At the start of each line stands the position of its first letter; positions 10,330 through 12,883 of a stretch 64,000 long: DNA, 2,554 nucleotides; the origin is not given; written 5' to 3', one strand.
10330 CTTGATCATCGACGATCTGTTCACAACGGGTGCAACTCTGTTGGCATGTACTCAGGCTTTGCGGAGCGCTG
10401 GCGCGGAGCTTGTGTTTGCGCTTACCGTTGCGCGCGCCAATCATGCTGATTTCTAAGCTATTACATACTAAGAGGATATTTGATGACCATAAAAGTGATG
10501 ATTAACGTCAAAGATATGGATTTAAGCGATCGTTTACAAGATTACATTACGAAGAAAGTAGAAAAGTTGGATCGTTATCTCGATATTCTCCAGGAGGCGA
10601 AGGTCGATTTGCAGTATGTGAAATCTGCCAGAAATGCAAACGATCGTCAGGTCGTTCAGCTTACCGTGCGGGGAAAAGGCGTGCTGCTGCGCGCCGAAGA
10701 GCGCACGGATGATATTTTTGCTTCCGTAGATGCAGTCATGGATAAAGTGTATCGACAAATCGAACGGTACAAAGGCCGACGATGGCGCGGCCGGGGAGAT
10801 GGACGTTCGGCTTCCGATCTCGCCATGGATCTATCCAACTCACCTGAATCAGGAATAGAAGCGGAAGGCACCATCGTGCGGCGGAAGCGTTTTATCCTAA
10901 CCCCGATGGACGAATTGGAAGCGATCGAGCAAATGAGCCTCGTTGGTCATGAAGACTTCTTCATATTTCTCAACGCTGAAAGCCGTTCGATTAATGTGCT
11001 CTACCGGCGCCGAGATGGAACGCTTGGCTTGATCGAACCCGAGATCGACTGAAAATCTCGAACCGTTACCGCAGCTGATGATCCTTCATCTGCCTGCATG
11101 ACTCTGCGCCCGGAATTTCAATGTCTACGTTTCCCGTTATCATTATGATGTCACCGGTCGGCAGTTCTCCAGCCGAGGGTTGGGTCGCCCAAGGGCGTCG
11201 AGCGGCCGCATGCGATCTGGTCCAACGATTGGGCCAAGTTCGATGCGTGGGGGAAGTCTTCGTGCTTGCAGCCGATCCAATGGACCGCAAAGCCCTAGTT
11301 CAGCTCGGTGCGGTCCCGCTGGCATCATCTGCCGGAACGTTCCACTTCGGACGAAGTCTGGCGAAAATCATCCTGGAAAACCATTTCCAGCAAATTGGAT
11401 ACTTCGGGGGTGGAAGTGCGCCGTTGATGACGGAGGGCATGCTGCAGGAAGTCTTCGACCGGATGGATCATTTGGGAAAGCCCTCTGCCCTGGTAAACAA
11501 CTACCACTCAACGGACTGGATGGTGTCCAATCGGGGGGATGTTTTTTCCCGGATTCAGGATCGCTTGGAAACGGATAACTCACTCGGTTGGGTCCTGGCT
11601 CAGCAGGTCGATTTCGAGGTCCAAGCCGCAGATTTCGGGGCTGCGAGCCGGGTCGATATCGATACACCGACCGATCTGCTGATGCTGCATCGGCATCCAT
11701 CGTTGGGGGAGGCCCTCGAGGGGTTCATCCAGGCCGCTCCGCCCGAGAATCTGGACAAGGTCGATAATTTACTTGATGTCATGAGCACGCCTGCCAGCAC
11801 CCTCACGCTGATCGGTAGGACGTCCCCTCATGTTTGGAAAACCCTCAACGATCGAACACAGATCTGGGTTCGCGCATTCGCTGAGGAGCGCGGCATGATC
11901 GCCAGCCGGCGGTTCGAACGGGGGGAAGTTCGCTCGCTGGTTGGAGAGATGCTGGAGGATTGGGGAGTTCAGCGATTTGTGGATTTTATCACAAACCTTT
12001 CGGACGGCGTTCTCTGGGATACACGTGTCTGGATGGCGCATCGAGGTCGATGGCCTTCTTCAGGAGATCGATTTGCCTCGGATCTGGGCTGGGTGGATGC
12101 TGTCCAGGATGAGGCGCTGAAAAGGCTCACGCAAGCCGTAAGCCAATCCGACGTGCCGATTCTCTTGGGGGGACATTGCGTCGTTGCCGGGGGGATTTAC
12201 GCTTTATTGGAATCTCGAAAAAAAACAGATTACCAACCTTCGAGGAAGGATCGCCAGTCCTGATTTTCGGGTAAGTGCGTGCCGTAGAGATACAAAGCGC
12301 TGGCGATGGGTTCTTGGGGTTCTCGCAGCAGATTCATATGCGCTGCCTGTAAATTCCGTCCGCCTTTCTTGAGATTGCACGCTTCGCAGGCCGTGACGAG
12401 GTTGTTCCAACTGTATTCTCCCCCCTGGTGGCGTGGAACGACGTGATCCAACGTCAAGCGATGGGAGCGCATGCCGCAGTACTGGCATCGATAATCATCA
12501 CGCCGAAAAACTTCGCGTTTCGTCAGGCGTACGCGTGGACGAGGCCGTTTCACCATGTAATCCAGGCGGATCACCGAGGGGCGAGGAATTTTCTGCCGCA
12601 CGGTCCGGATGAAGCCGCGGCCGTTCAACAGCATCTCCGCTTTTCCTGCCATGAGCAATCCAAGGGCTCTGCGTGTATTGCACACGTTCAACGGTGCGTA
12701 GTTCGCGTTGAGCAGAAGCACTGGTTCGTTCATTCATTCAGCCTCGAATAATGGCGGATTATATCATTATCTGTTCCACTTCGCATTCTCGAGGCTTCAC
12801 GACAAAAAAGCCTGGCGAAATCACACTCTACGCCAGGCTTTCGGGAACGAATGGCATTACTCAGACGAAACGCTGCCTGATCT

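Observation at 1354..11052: degU-degS / Tad pilus / comF / hpf locus: candidate DegSU-linked Tad competence system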

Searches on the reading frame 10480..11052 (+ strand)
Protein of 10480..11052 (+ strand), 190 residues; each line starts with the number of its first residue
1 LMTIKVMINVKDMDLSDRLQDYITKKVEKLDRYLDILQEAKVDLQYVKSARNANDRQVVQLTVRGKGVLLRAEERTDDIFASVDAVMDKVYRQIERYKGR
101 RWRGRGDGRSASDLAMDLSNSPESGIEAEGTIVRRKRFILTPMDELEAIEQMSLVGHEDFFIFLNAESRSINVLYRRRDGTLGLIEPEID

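Call 8: search_protein_families(library=pfam, proteins=[window:10480-11052:+], max_evalue=0.001)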
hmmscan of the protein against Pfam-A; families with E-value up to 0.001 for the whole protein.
window:10480-11052:+ (190 aa): 2 families
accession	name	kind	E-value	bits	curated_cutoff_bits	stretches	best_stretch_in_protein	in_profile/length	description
PF02482.25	Ribosomal_S30AE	-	3.9e-21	76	23.7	1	8-101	3-87/88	Sigma 54 modulation protein / S30EA ribosomal protein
PF16321.10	Ribosom_S30AE_C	-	7.5e-21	74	25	1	128-184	2-57/57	Sigma 54 modulation/S30EA ribosomal protein C terminus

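Call 75: search_protein_families(library=ncbifam, proteins=[window:10483-11052:+], max_evalue=0.01)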
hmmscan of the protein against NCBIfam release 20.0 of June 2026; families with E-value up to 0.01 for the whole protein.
window:10483-11052:+ (189 aa): 2 families
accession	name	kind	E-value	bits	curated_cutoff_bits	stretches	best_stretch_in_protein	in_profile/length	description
TIGR00741.1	yfiA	equivalog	2.1e-19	69.9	40.9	1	4-101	2-96/102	ribosome hibernation-promoting factor, HPF/YfiA family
NF007780.0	PRK10470.1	equivalog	3.2e-09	37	125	1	6-98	4-90/95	ribosome hibernation promoting factor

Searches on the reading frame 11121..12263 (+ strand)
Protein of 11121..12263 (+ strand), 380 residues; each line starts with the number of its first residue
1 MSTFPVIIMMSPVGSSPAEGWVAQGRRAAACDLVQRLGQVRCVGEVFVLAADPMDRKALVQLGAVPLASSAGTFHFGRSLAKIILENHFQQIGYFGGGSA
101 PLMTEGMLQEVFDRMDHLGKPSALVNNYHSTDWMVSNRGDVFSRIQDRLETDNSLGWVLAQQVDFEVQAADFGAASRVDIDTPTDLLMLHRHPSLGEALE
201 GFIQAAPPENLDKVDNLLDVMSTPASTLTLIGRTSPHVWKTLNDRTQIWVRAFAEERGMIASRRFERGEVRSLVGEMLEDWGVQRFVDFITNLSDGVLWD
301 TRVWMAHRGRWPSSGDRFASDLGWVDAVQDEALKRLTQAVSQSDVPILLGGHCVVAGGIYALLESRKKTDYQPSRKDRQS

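Call 8: search_protein_families(library=pfam, proteins=[window:11121-12263:+], max_evalue=0.001)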
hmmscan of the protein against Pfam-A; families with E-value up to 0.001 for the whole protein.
window:11121-12263:+ (380 aa): 0 families

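Call 74: search_solved_structures(query=A4, max_evalue=1)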
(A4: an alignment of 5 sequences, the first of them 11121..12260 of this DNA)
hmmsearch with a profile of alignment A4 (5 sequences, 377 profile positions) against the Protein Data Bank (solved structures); distinct sequences matched with E-value up to 1: 0.

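Call 75: search_protein_families(library=ncbifam, proteins=[window:11121-12263:+], max_evalue=0.01)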
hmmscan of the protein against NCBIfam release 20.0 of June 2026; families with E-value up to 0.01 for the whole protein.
window:11121-12263:+ (380 aa): 0 families

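Call 76: find_homologous_proteins(query=window:11121-12260:+, max_evalue=0.00001)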
Query window:11121-12260:+ (380 aa): 691 proteins with E <= 0.00001 among 8000 candidates; the best 120 are listed.
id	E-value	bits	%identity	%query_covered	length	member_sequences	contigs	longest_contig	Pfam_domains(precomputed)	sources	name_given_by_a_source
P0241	3.9e-250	848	98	100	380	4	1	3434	-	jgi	jgi:hypothetical protein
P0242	9.8e-221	751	86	100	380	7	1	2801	-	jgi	jgi:hypothetical protein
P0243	2.0e-204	697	81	100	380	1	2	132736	-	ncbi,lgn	-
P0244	1.4e-203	694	81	100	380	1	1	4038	-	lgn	-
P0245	2.8e-186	637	73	100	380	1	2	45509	-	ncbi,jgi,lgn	-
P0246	9.6e-172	590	67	100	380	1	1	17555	-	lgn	-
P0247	5.1e-165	567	64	100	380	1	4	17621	-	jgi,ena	jgi:hypothetical protein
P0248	8.8e-165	567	64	100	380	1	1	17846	-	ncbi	-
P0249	5.0e-161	554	63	100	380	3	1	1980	-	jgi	jgi:hypothetical protein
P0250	2.3e-154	532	62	98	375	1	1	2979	-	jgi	jgi:hypothetical protein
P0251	4.9e-149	515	65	90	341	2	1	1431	-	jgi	-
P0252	6.1e-134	465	56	99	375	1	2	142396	-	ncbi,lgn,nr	ncbi:MAG: hypothetical protein GTO14_04240 [Anaerolineales bacterium]|nr:hypothetical protein [Anaer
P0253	8.9e-134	465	55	98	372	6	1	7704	-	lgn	-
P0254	5.0e-133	462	57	94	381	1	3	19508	-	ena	-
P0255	1.9e-132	460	56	95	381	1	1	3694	-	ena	-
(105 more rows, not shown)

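Call 84: predict_structure(alignment_id=A5)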
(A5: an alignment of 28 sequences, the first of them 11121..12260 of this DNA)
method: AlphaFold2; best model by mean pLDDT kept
length: 380 residues; sequences in the alignment: 28
mean_pLDDT: 90.0   pTM: 0.89
mean pLDDT of the five models: 90.0, 89.6, 88.9, 88.9, 87.8
residues with pLDDT >= 90: 289; 70-90: 58; 50-70: 22; < 50: 11
segments of 3 or more residues with pLDDT < 50: 370-380
pLDDT, mean of each block of 10 residues (from residue 1): 92 95 98 98 97 96 93 90 96 96 97 94 93 94 94 93 93 91 94 97 96 96 94 85 91 74 67 87 96 95 83 94 96 96 94 71 79 40
secondary structure, 60 per line:
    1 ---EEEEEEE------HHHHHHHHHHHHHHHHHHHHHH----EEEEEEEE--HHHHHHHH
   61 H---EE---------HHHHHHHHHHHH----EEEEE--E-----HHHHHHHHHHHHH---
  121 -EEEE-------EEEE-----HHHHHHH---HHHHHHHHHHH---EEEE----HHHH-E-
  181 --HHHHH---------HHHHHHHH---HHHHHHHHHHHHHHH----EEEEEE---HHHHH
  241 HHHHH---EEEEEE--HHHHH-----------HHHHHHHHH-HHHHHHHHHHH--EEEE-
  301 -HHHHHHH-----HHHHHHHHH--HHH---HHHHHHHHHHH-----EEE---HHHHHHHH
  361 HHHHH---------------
elements in order: E4-10 H17-38 E43-50 H53-61 H76-87 E92-96 H105-117 E122-125 E133-136 H142-148 H152-162 E166-169 H174-177 H183-187 H197-204 H208-222 E227-232 H236-245 E249-254 H257-261 H273-281 H283-293 E296-299 H302-308 H314-322 H331-341 E347-349 H353-365

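Call 86: fold_search(model_id=the predicted structure, library=pdb)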
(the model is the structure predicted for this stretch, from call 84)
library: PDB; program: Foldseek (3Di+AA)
matches with E <= 10: 1247; with E <= 0.001: 69
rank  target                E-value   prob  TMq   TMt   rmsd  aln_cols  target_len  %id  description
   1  6bwg_C                1.3e-07  1.00  0.38  0.65   5.8       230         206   16  Crystal structure of native Rv2983 from Mycobacterium tuberculosis (released 2018-12-19)
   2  6bwh_A                2.9e-07  1.00  0.41  0.71   4.1       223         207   17  Crystal structure of Mycoibacterium tuberculosis Rv2983 in complex with PEP (released 2018-12-19)
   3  6bwg_A                4.9e-07  1.00  0.38  0.66   5.7       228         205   16  Crystal structure of native Rv2983 from Mycobacterium tuberculosis (released 2018-12-19)
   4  7p97_AAA              4.9e-07  1.00  0.34  0.59   5.2       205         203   15  Structure of 3-phospho-D-glycerate guanylyltransferase with product 3-GPPG bound (released 2022-02-02)
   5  6bwg_B                5.2e-07  1.00  0.42  0.73   4.0       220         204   17  Crystal structure of native Rv2983 from Mycobacterium tuberculosis (released 2018-12-19)
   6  6bwh_C                5.8e-07  1.00  0.41  0.73   4.2       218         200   17  Crystal structure of Mycoibacterium tuberculosis Rv2983 in complex with PEP (released 2018-12-19)
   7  6oew_B                9.2e-07  1.00  0.40  0.60   5.8       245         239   16  Structure of a Cytidylyltransferase from Leptospira borgpetersenii serovar Hardjo-bovis (strain JB197) (released 2019-04-17)
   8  1h7e_A                1.0e-06  1.00  0.30  0.43   7.4       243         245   12  The structure of CMP:2-keto-3-deoxy-manno-octonic acid synthetase and of its complexes with substrates and substrate a (released 2001-09-13)
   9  6oew_A                1.3e-06  1.00  0.39  0.59   5.3       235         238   16  Structure of a Cytidylyltransferase from Leptospira borgpetersenii serovar Hardjo-bovis (strain JB197) (released 2019-04-17)
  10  1h6j_A                2.2e-06  1.00  0.32  0.48   6.3       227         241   11  The three-dimensional structure of capsule-specific CMP:2-keto-3-deoxy-manno-octonic acid synthetase from Escherichia  (released 2001-07-12)
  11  7p97_BBB              2.6e-06  1.00  0.36  0.65   5.3       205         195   15  Structure of 3-phospho-D-glycerate guanylyltransferase with product 3-GPPG bound (released 2022-02-02)
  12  1gqc_A                3.4e-06  1.00  0.33  0.47   6.9       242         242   13  THE STRUCTURE OF CMP:2-KETO-3-DEOXY-MANNO-OCTONIC ACID SYNTHETASE COMPLEXED WITH CMP-Kdo at 100K (released 2002-02-11)
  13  3oam_B                4.1e-06  1.00  0.33  0.47   7.2       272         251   14  Crystal structure of cytidylyltransferase from Vibrio cholerae (released 2010-09-22)
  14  3oam_A                4.6e-06  1.00  0.33  0.47   7.1       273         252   13  Crystal structure of cytidylyltransferase from Vibrio cholerae (released 2010-09-22)
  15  2i5e_A                6.8e-06  1.00  0.39  0.67   4.3       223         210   13  Crystal Structure of a Protein of Unknown Function MM2497 from Methanosarcina mazei Go1, Probable Nucleotidyltransfera (released 2006-09-26)
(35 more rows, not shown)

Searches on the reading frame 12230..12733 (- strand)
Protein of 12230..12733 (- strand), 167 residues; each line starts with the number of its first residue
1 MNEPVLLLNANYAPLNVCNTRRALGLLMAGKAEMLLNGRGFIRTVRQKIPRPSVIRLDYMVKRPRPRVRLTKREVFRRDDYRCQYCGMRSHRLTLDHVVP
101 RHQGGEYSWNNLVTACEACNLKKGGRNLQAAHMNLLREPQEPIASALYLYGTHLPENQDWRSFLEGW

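Call 8: search_protein_families(library=pfam, proteins=[window:12230-12733:-], max_evalue=0.001)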
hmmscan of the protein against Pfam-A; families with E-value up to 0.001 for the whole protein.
window:12230-12733:- (167 aa): 2 families
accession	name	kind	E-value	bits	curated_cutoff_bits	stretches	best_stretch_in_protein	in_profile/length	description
PF01844.29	HNH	-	1.1e-14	54.7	21.4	1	83-124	1-45/47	HNH endonuclease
PF14279.12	HNH_5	-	8.9e-13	48.4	27.5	1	83-135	1-55/56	HNH endonuclease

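Call 75: search_protein_families(library=ncbifam, proteins=[window:12230-12733:-], max_evalue=0.01)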
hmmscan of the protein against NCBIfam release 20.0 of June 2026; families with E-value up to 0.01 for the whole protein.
window:12230-12733:- (167 aa): 5 families
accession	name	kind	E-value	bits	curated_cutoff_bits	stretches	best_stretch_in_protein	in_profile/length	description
NF040563.1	guided_IscB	equivalog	5.8e-18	65.1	175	1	71-131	183-243/314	RNA-guided endonuclease IscB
NF049971.1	CRISPR_Cas9d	exception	4.7e-09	35.4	375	1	67-126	532-596/986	type II CRISPR RNA-guided endonuclease Cas9d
NF038221.1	IcmJ_DotN_IVB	equivalog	1.7e-07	31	100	1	56-120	19-81/205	type IVB secretion system protein IcmJDotN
TIGR02646.1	TIGR02646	subfamily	0.0027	17.8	52.15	1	72-120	16-68/144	retron system putative HNH endonuclease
NF058586.1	HNHNucHlpB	equivalog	0.0082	16.6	130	0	81-119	7-43/99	HNH nuclease-like protein HlpB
